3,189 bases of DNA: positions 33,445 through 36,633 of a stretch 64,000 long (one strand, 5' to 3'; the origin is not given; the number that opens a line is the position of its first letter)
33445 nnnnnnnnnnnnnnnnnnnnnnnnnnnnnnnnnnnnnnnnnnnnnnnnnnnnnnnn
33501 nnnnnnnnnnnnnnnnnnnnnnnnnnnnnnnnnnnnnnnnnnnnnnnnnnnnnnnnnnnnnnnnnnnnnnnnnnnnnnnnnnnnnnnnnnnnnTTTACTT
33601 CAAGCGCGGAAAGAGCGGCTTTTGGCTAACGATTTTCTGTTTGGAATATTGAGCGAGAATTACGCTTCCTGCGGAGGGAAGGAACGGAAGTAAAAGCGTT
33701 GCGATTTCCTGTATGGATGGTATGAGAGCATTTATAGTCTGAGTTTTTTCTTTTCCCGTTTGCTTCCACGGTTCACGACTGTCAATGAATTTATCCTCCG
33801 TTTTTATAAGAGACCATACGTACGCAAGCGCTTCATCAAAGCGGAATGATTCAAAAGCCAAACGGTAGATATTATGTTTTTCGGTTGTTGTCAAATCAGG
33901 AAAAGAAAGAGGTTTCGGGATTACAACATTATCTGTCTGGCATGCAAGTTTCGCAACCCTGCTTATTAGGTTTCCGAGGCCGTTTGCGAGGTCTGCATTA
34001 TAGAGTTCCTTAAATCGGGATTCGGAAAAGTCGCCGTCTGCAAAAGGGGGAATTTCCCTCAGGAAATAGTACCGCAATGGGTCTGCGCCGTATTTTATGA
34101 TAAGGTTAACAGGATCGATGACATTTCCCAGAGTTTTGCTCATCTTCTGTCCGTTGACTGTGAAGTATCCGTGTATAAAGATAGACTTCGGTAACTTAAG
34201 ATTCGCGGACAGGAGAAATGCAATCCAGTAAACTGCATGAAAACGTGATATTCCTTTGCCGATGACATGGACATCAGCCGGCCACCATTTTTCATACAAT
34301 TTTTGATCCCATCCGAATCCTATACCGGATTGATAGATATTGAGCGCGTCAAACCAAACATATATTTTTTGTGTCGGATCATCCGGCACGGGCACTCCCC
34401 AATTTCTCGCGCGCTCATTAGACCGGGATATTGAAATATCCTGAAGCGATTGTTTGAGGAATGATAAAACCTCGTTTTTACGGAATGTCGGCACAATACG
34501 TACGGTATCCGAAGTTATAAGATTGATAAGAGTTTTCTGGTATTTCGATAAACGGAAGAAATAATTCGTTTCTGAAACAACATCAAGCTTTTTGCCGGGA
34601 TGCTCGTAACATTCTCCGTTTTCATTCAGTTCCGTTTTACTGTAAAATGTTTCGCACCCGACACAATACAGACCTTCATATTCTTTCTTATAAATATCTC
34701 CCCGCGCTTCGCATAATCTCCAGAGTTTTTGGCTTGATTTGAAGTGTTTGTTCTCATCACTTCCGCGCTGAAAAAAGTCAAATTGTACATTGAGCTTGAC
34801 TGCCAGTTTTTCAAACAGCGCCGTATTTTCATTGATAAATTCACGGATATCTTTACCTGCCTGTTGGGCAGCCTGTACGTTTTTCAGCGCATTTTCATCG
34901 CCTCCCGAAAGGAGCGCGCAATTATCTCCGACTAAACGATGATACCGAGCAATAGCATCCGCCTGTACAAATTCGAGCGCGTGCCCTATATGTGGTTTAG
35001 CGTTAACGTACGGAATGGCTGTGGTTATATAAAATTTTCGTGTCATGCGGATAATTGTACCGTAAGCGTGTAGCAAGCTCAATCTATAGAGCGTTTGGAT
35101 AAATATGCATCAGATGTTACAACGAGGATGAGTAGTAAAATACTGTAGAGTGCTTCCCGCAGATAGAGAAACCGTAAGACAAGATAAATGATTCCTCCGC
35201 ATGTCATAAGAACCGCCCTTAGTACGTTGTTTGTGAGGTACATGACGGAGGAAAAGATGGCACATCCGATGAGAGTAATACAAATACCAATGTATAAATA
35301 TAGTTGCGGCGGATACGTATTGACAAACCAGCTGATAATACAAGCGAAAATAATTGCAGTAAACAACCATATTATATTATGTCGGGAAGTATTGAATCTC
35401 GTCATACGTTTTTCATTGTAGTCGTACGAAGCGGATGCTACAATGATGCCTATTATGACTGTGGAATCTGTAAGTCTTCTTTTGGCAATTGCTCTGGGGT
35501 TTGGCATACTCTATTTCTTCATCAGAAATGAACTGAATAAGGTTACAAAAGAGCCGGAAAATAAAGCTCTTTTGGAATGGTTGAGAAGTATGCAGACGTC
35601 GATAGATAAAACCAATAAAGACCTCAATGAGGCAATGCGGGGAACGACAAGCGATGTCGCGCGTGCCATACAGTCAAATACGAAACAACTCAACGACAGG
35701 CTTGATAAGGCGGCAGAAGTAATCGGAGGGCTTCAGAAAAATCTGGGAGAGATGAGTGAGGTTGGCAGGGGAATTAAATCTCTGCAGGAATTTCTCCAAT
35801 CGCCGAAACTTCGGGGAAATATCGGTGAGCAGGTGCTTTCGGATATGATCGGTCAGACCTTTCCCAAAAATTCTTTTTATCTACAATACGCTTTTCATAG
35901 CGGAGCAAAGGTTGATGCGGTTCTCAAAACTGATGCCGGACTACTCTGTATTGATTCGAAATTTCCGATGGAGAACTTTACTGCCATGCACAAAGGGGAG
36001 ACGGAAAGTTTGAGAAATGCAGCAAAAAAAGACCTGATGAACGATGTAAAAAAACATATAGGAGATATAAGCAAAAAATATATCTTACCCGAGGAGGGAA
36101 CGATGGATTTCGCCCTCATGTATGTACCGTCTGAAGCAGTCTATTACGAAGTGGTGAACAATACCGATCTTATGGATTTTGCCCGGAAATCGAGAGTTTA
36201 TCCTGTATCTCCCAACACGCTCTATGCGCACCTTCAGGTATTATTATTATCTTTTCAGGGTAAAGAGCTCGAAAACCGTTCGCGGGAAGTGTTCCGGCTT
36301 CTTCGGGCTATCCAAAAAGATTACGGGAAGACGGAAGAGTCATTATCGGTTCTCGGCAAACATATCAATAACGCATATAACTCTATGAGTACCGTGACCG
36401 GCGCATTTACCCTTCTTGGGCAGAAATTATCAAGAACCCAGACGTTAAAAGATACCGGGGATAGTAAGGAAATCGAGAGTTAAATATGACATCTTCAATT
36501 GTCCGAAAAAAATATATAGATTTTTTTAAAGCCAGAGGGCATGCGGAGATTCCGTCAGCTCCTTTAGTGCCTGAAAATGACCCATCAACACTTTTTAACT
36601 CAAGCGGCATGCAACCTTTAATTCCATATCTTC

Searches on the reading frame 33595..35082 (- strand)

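Call 85: search_protein_families(library=pfam, proteins=[window:33595-35082:-], max_evalue=0.00001)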
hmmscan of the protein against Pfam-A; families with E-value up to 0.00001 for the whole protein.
window:33595-35082:- (495 aa): 3 families
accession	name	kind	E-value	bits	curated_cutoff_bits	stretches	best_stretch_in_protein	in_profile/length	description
PF09334.17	tRNA-synt_1g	-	9.3e-92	308.2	20.1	1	18-376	2-390/391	tRNA synthetases class I (M)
PF00133.28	tRNA-synt_1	-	1.9e-28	99.8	22.7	2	242-341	301-403/414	tRNA synthetases class I (I, L, M and V)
PF01406.26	tRNA-synt_1e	-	1.3e-10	41.6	27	0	300-342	239-282/301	tRNA synthetases class I (C) catalytic domain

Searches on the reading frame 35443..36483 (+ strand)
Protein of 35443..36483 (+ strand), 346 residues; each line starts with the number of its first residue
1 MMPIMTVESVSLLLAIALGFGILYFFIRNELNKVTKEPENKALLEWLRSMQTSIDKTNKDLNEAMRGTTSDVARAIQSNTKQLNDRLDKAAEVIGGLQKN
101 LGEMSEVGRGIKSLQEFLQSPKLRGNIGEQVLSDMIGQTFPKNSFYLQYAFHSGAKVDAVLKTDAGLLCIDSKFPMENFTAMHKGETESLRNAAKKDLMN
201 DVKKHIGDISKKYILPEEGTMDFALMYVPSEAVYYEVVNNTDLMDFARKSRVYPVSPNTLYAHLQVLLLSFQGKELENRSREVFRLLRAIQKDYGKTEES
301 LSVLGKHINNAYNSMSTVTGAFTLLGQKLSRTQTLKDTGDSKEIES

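Call 9: search_protein_families(library=pfam, proteins=[window:35443-36483:+], max_evalue=0.001)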
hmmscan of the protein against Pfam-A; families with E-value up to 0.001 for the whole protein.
window:35443-36483:+ (346 aa): 2 families
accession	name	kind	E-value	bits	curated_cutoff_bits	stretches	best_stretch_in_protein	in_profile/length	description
PF02646.22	RmuC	-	1.6e-51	175.6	26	1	65-342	3-288/291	RmuC family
PF20379.3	DUF6674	-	0.00012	22.2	28.5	0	264-321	156-215/251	Family of unknown function (DUF6674)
